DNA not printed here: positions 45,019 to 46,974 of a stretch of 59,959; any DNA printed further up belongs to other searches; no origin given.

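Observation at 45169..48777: PEP mutase-nucleotidyltransferase fusion, Ppd and a second NTase, with no enzyme to process phosphonoacetaldehyde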

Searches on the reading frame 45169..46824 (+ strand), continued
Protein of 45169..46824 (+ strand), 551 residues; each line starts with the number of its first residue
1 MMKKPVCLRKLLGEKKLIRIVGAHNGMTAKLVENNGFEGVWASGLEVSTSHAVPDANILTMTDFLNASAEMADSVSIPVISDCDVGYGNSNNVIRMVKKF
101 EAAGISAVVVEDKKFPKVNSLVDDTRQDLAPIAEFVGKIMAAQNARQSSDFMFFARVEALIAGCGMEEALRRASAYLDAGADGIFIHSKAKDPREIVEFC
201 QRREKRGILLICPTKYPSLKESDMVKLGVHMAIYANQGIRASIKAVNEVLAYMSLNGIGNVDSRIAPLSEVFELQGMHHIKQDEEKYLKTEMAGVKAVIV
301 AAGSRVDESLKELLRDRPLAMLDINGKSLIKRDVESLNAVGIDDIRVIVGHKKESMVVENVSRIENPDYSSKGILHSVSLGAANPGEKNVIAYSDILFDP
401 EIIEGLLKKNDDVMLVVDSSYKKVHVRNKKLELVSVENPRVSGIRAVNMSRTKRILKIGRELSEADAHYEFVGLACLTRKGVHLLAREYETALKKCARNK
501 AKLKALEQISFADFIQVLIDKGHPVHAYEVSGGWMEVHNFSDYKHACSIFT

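Call 20: find_encoding_contigs(protein=P0002, flank=10000, max_places=2)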
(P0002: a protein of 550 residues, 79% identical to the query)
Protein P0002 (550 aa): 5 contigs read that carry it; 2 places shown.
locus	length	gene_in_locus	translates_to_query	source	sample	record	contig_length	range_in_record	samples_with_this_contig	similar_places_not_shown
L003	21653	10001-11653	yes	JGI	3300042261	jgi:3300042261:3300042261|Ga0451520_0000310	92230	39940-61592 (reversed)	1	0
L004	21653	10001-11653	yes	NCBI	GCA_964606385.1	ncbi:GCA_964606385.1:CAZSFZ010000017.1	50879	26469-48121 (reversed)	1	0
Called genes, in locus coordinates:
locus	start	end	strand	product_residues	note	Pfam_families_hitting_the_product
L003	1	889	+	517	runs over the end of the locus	-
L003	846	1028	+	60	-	-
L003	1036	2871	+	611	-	PF13231:PMT_2 (weak), PF02366:PMT, PF26626:DUF8201 (weak)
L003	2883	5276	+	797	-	-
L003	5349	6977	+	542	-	PF02366:PMT, PF13231:PMT_2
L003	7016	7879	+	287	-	PF13489:Methyltransf_23, PF07021:MetW (weak), PF13649:Methyltransf_25, PF13847:Methyltransf_31, PF08241:Methyltransf_11, PF08242:Methyltransf_12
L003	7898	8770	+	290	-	PF00892:EamA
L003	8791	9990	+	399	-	PF04055:Radical_SAM, PF13186:SPASM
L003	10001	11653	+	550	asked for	PF13714:PEP_mutase, PF12804:NTP_transf_3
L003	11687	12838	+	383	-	PF02776:TPP_enzyme_N, PF02775:TPP_enzyme_C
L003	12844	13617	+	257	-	PF00483:NTP_transferase (weak), PF12804:NTP_transf_3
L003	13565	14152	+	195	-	PF00293:NUDIX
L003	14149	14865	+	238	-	PF02224:Cytidylate_kin, PF13189:Cytidylate_kin2, PF13238:AAA_18 (weak)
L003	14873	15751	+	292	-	-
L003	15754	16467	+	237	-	PF08241:Methyltransf_11, PF08242:Methyltransf_12 (weak), PF13649:Methyltransf_25, PF13847:Methyltransf_31 (faint)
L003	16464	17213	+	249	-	PF00535:Glycos_transf_2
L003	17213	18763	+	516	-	-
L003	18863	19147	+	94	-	PF12728:HTH_17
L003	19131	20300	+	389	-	PF01041:DegT_DnrJ_EryC1, PF00155:Aminotran_1_2, PF00266:Aminotran_5 (weak), PF01053:Cys_Met_Meta_PP, PF01212:Beta_elim_lyase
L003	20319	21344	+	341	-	PF05368:NmrA, PF01073:3Beta_HSD, PF01370:Epimerase, PF02719:Polysacc_synt_2, PF04321:RmlD_sub_bind, PF07993:NAD_binding_4, PF08659:KR, PF13460:NAD_binding_10, +2 more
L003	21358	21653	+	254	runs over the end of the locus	PF01261:AP_endonuc_2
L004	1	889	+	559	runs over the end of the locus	-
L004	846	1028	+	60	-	-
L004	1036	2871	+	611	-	PF13231:PMT_2 (weak), PF02366:PMT, PF26626:DUF8201 (weak)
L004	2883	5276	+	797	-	-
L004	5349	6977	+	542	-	PF02366:PMT, PF13231:PMT_2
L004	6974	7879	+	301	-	PF13489:Methyltransf_23, PF07021:MetW (weak), PF13649:Methyltransf_25, PF13847:Methyltransf_31, PF08241:Methyltransf_11, PF08242:Methyltransf_12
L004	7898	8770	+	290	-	PF00892:EamA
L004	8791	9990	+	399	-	PF04055:Radical_SAM, PF13186:SPASM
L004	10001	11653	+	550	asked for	PF13714:PEP_mutase, PF12804:NTP_transf_3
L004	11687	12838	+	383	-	PF02776:TPP_enzyme_N, PF02775:TPP_enzyme_C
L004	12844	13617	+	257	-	PF00483:NTP_transferase (weak), PF12804:NTP_transf_3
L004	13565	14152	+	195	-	PF00293:NUDIX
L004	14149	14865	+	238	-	PF02224:Cytidylate_kin, PF13189:Cytidylate_kin2, PF13238:AAA_18 (weak)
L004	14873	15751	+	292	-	-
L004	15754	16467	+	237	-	PF08241:Methyltransf_11, PF08242:Methyltransf_12 (weak), PF13649:Methyltransf_25, PF13847:Methyltransf_31 (faint)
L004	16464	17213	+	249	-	PF00535:Glycos_transf_2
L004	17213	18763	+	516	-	-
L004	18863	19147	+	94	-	PF12728:HTH_17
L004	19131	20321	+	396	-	PF01041:DegT_DnrJ_EryC1, PF00155:Aminotran_1_2, PF00266:Aminotran_5 (weak), PF01053:Cys_Met_Meta_PP, PF01212:Beta_elim_lyase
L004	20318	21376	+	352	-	PF05368:NmrA, PF01073:3Beta_HSD, PF01370:Epimerase, PF02719:Polysacc_synt_2, PF04321:RmlD_sub_bind, PF07993:NAD_binding_4, PF08659:KR, PF13460:NAD_binding_10, +1 more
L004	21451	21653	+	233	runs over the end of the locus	PF02348:CTP_transf_3, PF12804:NTP_transf_3 (weak)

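Call 21: find_encoding_contigs(protein=P0005, flank=10000, max_places=1)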
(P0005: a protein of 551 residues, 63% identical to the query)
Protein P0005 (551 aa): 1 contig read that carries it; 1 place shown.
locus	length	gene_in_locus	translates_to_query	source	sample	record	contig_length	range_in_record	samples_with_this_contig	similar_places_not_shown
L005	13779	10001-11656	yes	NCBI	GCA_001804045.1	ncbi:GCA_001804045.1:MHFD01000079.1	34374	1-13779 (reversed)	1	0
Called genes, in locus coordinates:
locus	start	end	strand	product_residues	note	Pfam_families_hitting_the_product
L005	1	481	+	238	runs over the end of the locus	PF00535:Glycos_transf_2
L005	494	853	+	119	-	PF10066:DUF2304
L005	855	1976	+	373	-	-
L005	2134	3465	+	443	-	-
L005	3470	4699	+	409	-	PF13439:Glyco_transf_4, PF13579:Glyco_trans_4_4, PF00534:Glycos_transf_1, PF13692:Glyco_trans_1_4 (weak), PF26337:Gtf3_C (weak)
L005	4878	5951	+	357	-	PF13692:Glyco_trans_1_4, PF13524:Glyco_trans_1_2 (weak), PF00534:Glycos_transf_1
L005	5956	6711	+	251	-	PF01841:Transglut_core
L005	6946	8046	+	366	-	PF01381:HTH_3, PF12844:HTH_19, PF13443:HTH_26 (faint), PF13560:HTH_31 (weak), PF00483:NTP_transferase, PF01128:IspD (faint), PF12804:NTP_transf_3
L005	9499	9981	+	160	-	PF13186:SPASM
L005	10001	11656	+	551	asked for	PF13714:PEP_mutase, PF12804:NTP_transf_3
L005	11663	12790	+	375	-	PF02776:TPP_enzyme_N, PF02775:TPP_enzyme_C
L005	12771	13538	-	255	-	PF01522:Polysacc_deac_1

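Call 22: find_encoding_contigs(protein=P0012, flank=10000, max_places=1)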
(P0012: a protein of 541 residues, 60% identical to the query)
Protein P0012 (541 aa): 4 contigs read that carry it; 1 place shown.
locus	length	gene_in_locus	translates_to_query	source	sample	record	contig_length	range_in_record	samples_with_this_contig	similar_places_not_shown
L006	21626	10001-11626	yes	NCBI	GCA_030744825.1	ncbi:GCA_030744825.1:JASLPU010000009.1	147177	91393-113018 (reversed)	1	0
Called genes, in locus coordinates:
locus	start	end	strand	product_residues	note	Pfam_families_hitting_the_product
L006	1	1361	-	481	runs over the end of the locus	PF13405:EF-hand_6 (faint), PF00036:EF-hand_1 (faint), PF13202:EF-hand_5 (faint), PF13499:EF-hand_7 (faint), PF23657:DUF7151 (faint), PF00404:Dockerin_1 (faint)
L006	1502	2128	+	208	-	PF02357:NusG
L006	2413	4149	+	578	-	PF02348:CTP_transf_3, PF00389:2-Hacid_dh, PF02826:2-Hacid_dh_C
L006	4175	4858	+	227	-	PF03102:NeuB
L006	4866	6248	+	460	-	PF00535:Glycos_transf_2, PF10111:Glyco_tranf_2_2, PF13641:Glyco_tranf_2_3, PF02348:CTP_transf_3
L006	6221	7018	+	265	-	PF13578:Methyltransf_24, PF05711:TylF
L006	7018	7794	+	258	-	PF00483:NTP_transferase (faint), PF12804:NTP_transf_3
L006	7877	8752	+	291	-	PF00892:EamA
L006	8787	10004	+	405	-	PF04055:Radical_SAM, PF13353:Fer4_12 (weak), PF13186:SPASM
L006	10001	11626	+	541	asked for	PF13714:PEP_mutase, PF12804:NTP_transf_3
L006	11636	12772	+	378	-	PF02776:TPP_enzyme_N, PF02775:TPP_enzyme_C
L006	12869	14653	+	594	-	PF01583:APS_kinase, PF13238:AAA_18, PF13469:Sulfotransfer_3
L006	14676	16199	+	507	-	PF02310:B12-binding, PF04055:Radical_SAM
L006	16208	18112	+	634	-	PF27859:LIC12162 (weak)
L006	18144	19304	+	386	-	PF04055:Radical_SAM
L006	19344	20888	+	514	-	PF01943:Polysacc_synt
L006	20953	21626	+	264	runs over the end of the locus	PF00685:Sulfotransfer_1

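Call 23: find_encoding_contigs(protein=P0025, flank=10000, max_places=1)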
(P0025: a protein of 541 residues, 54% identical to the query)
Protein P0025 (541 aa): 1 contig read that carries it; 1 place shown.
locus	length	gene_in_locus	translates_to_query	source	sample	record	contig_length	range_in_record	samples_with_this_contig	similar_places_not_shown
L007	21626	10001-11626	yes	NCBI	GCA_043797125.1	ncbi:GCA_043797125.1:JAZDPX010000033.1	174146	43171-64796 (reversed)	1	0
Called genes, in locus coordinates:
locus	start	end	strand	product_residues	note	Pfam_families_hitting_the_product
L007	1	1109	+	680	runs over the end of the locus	PF02310:B12-binding, PF04055:Radical_SAM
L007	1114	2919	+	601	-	PF27859:LIC12162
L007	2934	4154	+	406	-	-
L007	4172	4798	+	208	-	PF00117:GATase, PF01174:SNO (faint)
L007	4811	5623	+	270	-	PF00977:His_biosynth, PF01207:Dus (faint)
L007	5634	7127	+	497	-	PF01943:Polysacc_synt, PF13440:Polysacc_synt_3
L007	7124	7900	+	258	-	PF00483:NTP_transferase, PF12804:NTP_transf_3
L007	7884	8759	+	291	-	PF00892:EamA, PF06800:Sugar_transport (faint), PF00892:EamA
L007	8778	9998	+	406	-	PF04055:Radical_SAM, PF13186:SPASM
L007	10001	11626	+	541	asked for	PF13714:PEP_mutase, PF12804:NTP_transf_3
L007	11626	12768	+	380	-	PF02776:TPP_enzyme_N (weak), PF02775:TPP_enzyme_C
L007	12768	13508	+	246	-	PF01066:CDP-OH_P_transf (weak)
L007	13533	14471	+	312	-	PF00535:Glycos_transf_2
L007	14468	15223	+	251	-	PF05175:MTS, PF05401:NodS, PF01209:Ubie_methyltran, PF13489:Methyltransf_23, PF06325:PrmA, PF13649:Methyltransf_25, PF13847:Methyltransf_31, PF08241:Methyltransf_11, +3 more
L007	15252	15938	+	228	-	PF01066:CDP-OH_P_transf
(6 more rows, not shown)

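Call 24: search_solved_structures(query=window:45169-46824:+, max_evalue=0.01, show_alignments=2)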
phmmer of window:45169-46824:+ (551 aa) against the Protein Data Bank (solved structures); distinct sequences matched with E-value up to 0.01: 27.
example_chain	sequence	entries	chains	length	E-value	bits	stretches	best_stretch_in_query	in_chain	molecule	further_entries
5unc_A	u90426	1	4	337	2.9e-84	286.8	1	8-290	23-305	PHOSPHOENOLPYRUVATE PHOSPHOMUTASE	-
2dua_A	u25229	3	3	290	3.3e-75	256.9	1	4-289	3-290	Phosphonopyruvate hydrolase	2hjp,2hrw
1m1b_A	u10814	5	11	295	5.6e-67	229.8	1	2-289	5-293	PHOSPHOENOLPYRUVATE PHOSPHOMUTASE | PROTEIN (PHOSPHOENOLPYRUVATE MUTASE)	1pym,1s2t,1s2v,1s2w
1s2u_A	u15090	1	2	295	7.2e-66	226.1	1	2-289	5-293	Phosphoenolpyruvate phosphomutase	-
4iqd_A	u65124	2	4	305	3e-26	95.4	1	9-288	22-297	Carboxyvinyl-carboxyphosphonate phosphorylmutase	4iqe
1zlp_A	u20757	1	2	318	2.9e-25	92.2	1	7-286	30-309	petal death protein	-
3eoo_A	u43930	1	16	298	3.6e-24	88.6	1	12-189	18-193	Methylisocitrate lyase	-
1o5q_A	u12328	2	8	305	1.7e-23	86.3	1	8-272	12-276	Probable methylisocitrate lyase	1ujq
9hra_A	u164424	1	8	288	2.2e-23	86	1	9-262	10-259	2-methylisocitrate lyase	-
9hgk_A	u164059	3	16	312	2.7e-23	85.7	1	9-262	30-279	2-methylisocitrate lyase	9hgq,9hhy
9hgo_A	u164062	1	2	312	7e-23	84.3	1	9-262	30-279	2-methylisocitrate lyase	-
9hhs_A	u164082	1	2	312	9.6e-23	83.9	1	9-262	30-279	2-methylisocitrate lyase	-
3b8i_A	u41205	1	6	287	3e-22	82.2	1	8-250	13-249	PA4872 oxaloacetate decarboxylase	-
1xg3_A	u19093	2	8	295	1.4e-21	80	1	9-256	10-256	Probable methylisocitrate lyase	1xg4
1mum_A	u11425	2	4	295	3.4e-21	78.8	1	9-256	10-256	2-methylisocitrate lyase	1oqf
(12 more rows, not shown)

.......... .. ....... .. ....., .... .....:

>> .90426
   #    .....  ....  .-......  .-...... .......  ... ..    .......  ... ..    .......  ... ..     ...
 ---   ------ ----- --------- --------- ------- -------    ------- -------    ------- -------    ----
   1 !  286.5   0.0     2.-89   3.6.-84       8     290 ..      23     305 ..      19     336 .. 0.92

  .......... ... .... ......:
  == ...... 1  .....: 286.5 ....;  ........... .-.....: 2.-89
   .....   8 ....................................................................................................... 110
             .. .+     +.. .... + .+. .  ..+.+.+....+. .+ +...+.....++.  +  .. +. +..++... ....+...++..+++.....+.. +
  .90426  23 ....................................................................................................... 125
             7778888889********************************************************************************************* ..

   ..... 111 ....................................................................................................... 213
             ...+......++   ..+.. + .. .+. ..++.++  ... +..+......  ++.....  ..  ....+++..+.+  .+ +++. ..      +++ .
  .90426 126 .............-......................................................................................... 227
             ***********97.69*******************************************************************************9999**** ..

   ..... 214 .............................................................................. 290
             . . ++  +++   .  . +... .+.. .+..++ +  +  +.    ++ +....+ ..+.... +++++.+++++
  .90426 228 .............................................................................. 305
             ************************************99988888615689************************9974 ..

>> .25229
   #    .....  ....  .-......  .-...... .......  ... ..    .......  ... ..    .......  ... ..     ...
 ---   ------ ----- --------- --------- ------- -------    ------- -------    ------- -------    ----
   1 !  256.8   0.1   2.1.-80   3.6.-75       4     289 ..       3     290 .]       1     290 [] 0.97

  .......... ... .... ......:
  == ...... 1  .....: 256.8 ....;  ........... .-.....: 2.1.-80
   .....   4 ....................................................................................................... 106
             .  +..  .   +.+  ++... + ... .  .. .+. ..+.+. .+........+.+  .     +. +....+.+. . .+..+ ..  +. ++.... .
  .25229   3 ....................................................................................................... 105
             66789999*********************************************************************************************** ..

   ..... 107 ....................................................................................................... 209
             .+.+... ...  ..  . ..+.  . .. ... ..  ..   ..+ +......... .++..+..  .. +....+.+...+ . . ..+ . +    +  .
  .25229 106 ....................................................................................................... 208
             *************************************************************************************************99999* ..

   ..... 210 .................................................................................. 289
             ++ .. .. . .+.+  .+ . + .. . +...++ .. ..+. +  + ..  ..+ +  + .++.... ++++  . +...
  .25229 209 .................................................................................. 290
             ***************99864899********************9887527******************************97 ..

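Call 40: list_cluster_members(proteins=[P0002, P0122, P0124, P0021, P0018, P0010, P0029, P0033])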
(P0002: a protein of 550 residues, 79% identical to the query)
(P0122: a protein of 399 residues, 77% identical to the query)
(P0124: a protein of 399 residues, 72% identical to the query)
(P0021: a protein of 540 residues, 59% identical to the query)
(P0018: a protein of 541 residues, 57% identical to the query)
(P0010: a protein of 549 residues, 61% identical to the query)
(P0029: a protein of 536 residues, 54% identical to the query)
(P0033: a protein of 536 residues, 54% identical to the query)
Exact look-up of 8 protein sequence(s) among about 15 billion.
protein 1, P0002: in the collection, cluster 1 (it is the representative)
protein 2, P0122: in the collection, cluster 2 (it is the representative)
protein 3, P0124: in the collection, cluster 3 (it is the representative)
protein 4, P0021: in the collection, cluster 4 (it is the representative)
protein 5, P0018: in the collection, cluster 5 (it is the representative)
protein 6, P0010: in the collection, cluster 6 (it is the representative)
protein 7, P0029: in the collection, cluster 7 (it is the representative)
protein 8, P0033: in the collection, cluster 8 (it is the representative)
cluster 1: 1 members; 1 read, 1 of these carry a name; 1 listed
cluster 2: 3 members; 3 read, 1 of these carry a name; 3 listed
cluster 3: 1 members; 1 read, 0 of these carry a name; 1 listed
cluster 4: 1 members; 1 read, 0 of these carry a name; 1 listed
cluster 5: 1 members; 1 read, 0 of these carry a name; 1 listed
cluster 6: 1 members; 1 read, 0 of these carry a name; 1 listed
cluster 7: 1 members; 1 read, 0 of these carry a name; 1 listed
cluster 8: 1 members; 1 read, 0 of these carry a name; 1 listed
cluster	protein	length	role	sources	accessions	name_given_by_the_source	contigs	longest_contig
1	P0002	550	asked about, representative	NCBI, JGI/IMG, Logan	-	phosphoenolpyruvate phosphomutase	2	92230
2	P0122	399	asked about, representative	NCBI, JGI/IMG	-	radical SAM protein with 4Fe4S-binding SPASM domain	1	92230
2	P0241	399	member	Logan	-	-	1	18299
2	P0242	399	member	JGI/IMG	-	-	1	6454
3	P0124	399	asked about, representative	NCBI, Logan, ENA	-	-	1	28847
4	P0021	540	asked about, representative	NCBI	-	-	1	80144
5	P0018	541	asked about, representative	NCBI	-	-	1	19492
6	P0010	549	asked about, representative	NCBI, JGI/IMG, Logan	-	-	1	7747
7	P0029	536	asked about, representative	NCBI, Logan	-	-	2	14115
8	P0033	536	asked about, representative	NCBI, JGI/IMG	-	-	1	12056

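Call 41: find_encoding_contigs(protein=P0069, flank=8000, max_places=1)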
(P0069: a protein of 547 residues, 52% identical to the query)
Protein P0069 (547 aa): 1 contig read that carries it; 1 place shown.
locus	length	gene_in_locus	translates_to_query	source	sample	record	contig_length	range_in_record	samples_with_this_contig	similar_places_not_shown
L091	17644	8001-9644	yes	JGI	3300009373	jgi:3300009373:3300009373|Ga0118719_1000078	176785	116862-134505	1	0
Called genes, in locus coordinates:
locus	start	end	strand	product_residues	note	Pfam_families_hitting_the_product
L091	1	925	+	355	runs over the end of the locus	PF00485:PRK, PF08282:Hydrolase_3 (weak)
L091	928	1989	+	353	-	-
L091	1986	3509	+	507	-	PF02310:B12-binding, PF04055:Radical_SAM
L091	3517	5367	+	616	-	PF13522:GATase_6, PF13537:GATase_7, PF00733:Asn_synthase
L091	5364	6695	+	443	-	-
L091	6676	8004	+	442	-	PF00884:Sulfatase, PF01663:Phosphodiest (weak), PF16347:SGSH_C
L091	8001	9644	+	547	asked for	PF13714:PEP_mutase, PF12804:NTP_transf_3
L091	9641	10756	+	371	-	PF02776:TPP_enzyme_N, PF02775:TPP_enzyme_C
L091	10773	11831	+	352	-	PF00465:Fe-ADH, PF13685:Fe-ADH_2, PF25137:ADH_Fe_C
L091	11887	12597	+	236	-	PF00483:NTP_transferase, PF12804:NTP_transf_3, PF20202:DUF6564 (weak)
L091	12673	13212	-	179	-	PF00293:NUDIX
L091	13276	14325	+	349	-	PF08003:Methyltransf_9 (weak), PF02353:CMAS (weak), PF07021:MetW, PF13489:Methyltransf_23, PF13847:Methyltransf_31, PF08241:Methyltransf_11, PF08242:Methyltransf_12, PF13649:Methyltransf_25, +3 more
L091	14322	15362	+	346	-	PF00535:Glycos_transf_2, PF13641:Glyco_tranf_2_3, PF13632:Glyco_trans_2_3 (weak)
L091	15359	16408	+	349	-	PF01073:3Beta_HSD, PF01370:Epimerase, PF02719:Polysacc_synt_2, PF04321:RmlD_sub_bind, PF07993:NAD_binding_4, PF16363:GDP_Man_Dehyd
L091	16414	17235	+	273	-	PF13489:Methyltransf_23, PF01209:Ubie_methyltran (weak), PF02353:CMAS (weak), PF09445:Methyltransf_15, PF13847:Methyltransf_31, PF08241:Methyltransf_11, PF08242:Methyltransf_12, PF13649:Methyltransf_25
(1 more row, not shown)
